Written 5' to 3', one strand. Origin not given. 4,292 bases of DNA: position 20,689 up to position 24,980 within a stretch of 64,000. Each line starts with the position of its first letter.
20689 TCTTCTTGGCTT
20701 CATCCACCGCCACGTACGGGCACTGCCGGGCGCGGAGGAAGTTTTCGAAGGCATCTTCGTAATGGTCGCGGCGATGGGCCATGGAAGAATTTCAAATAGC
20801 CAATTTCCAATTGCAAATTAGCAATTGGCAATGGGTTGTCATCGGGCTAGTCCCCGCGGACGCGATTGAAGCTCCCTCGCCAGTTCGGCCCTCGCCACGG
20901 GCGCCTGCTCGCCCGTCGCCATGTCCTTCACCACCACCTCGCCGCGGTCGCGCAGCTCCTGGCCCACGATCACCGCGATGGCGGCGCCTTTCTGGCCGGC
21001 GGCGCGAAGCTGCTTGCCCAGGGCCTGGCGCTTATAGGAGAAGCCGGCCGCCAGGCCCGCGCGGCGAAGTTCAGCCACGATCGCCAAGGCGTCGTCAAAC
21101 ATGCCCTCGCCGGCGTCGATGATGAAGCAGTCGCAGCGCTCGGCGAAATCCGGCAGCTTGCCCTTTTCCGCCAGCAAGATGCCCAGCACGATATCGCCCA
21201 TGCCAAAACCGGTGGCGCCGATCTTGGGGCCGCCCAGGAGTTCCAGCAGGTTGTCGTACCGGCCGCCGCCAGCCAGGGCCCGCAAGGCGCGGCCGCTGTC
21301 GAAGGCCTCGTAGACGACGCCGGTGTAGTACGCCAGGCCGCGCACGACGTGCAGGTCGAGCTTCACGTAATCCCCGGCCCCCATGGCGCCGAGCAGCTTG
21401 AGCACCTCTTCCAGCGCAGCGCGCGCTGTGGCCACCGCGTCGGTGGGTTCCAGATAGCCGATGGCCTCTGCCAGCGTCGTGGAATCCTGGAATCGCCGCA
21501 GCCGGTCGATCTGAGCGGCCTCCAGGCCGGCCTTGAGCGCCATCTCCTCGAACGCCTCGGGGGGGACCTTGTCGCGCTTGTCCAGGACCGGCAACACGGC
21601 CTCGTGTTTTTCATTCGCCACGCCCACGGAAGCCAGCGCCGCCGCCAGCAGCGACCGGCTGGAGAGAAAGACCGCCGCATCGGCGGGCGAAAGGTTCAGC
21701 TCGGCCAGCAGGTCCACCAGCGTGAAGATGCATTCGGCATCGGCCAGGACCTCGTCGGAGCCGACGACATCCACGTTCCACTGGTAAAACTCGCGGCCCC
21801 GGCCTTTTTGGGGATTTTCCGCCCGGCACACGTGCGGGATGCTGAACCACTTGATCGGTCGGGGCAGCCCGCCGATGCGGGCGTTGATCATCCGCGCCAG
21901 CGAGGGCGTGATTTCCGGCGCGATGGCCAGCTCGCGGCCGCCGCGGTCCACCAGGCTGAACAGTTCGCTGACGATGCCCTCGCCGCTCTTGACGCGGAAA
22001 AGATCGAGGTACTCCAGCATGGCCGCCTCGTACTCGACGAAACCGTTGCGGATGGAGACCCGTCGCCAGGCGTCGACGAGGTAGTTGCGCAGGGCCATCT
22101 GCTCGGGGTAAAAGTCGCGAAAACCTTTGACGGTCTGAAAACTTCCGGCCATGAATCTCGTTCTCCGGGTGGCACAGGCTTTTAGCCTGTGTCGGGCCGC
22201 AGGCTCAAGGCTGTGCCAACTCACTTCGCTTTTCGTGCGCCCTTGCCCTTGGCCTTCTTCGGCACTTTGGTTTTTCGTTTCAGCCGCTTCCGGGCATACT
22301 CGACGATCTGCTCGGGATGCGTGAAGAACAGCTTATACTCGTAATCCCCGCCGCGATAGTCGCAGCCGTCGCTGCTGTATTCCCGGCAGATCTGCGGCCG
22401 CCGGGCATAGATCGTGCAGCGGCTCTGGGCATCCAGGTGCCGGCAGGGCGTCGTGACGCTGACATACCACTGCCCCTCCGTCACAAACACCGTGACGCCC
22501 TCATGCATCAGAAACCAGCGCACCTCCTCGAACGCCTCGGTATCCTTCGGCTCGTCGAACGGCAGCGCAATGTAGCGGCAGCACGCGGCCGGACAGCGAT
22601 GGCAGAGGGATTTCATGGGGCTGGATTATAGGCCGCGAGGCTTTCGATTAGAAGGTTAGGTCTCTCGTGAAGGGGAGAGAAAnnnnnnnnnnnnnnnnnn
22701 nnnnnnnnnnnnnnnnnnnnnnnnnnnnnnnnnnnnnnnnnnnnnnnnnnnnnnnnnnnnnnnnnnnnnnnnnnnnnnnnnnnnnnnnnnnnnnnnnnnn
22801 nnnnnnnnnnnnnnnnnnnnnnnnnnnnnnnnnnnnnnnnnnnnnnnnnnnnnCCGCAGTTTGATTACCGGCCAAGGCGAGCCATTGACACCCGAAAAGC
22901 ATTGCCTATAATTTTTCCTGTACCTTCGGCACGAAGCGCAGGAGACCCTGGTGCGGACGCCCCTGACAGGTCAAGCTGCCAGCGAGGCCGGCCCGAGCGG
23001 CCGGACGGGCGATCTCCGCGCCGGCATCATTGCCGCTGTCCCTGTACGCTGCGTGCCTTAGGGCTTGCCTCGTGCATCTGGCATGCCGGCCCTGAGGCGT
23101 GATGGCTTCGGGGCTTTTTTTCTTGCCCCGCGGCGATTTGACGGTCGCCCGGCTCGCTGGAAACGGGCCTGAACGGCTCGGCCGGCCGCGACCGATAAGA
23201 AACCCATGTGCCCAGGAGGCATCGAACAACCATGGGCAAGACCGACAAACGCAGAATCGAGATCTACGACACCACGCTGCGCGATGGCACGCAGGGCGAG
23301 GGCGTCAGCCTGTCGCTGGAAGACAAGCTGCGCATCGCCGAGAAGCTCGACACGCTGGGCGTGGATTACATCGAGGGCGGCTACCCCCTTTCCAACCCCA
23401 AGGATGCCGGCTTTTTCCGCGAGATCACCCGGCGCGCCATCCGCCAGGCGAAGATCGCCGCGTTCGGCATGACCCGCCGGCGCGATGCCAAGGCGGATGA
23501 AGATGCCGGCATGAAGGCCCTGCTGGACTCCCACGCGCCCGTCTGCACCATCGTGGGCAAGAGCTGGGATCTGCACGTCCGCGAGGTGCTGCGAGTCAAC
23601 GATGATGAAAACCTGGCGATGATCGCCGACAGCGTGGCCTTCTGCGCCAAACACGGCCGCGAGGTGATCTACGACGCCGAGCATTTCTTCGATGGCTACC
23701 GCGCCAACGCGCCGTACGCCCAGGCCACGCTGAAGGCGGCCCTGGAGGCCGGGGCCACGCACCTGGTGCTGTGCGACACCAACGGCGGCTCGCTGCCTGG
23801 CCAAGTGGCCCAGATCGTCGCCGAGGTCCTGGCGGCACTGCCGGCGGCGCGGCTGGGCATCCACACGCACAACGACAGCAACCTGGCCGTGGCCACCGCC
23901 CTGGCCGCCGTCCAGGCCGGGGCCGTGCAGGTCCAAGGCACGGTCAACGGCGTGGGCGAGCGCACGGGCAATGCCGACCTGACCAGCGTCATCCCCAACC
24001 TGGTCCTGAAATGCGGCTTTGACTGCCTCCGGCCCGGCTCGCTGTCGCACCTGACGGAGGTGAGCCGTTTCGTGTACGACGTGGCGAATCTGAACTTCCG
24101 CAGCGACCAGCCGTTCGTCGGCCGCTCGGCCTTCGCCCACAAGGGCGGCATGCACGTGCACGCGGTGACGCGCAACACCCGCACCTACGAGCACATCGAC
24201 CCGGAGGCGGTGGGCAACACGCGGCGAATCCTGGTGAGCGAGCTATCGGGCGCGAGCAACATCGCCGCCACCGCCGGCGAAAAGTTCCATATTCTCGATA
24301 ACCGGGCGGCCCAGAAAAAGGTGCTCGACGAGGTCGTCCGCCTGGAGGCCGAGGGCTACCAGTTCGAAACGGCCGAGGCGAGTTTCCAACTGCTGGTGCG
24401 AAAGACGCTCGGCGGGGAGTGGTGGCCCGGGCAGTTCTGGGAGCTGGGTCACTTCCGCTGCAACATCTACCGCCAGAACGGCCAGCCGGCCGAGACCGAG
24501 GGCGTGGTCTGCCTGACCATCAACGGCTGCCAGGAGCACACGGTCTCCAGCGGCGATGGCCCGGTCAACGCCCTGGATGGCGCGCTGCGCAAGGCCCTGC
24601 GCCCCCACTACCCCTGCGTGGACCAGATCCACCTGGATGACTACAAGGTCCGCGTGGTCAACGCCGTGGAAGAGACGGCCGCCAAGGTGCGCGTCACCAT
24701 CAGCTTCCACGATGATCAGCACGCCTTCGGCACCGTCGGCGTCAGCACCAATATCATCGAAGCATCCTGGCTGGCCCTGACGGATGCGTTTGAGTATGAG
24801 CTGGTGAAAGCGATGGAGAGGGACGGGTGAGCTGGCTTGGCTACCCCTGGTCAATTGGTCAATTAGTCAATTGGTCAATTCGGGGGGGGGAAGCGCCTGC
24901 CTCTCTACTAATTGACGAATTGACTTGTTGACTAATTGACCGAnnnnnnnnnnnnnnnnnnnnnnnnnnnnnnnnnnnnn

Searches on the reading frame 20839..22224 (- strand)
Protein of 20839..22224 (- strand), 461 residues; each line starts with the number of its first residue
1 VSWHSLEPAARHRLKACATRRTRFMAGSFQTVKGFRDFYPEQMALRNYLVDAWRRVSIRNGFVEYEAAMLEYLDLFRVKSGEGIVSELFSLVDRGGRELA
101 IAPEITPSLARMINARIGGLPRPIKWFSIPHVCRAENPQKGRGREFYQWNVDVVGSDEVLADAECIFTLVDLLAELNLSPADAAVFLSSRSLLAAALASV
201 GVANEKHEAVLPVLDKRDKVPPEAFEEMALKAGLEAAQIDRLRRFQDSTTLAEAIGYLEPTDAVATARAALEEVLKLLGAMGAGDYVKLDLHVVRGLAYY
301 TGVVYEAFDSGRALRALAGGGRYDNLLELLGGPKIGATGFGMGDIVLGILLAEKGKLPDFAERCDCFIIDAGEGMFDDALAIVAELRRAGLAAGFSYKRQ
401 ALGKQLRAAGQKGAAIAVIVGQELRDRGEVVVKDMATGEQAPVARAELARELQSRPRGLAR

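Call 28: search_protein_families(library=pfam, proteins=[window:20839-22224:-], max_evalue=0.001)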
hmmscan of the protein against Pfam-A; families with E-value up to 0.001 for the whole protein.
window:20839-22224:- (461 aa): 2 families
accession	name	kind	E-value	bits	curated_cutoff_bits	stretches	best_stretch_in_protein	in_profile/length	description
PF13393.11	tRNA-synt_His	-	5.1e-48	164.3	25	1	34-342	1-303/308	Histidyl-tRNA synthetase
PF03129.25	HGTP_anticodon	-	6.1e-14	52.4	21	1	366-454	2-93/94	Anticodon binding domain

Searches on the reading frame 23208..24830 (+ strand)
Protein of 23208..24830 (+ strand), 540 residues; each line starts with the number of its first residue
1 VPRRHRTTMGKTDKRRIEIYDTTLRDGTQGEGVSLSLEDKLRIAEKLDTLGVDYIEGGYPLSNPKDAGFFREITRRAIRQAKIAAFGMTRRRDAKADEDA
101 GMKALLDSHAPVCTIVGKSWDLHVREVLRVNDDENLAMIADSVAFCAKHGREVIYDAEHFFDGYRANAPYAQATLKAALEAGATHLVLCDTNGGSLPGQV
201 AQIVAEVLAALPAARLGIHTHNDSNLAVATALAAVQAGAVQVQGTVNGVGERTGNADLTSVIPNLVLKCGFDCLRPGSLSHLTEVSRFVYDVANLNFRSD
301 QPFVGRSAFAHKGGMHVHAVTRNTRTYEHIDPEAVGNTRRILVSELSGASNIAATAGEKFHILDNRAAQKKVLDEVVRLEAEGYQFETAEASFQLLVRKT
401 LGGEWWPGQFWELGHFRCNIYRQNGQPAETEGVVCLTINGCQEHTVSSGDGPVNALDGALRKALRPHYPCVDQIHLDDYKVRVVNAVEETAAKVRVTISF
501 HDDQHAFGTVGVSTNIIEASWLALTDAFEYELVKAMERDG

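Call 28: search_protein_families(library=pfam, proteins=[window:23208-24830:+], max_evalue=0.001)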
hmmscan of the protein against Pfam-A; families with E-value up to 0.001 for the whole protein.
window:23208-24830:+ (540 aa): 3 families
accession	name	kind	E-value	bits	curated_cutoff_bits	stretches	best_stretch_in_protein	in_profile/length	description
PF00682.25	HMGL-like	-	6.8e-48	163.8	29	1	16-268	1-242/260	HMGL-like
PF08502.15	LeuA_dimer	-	1.4e-22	80.5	24.9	1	389-530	3-129/131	LeuA allosteric (dimerisation) domain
PF22617.1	HCS_D2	-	1.7e-14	54.4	27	1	304-377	2-75/82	Homocitrate synthase post-HMGL domain-like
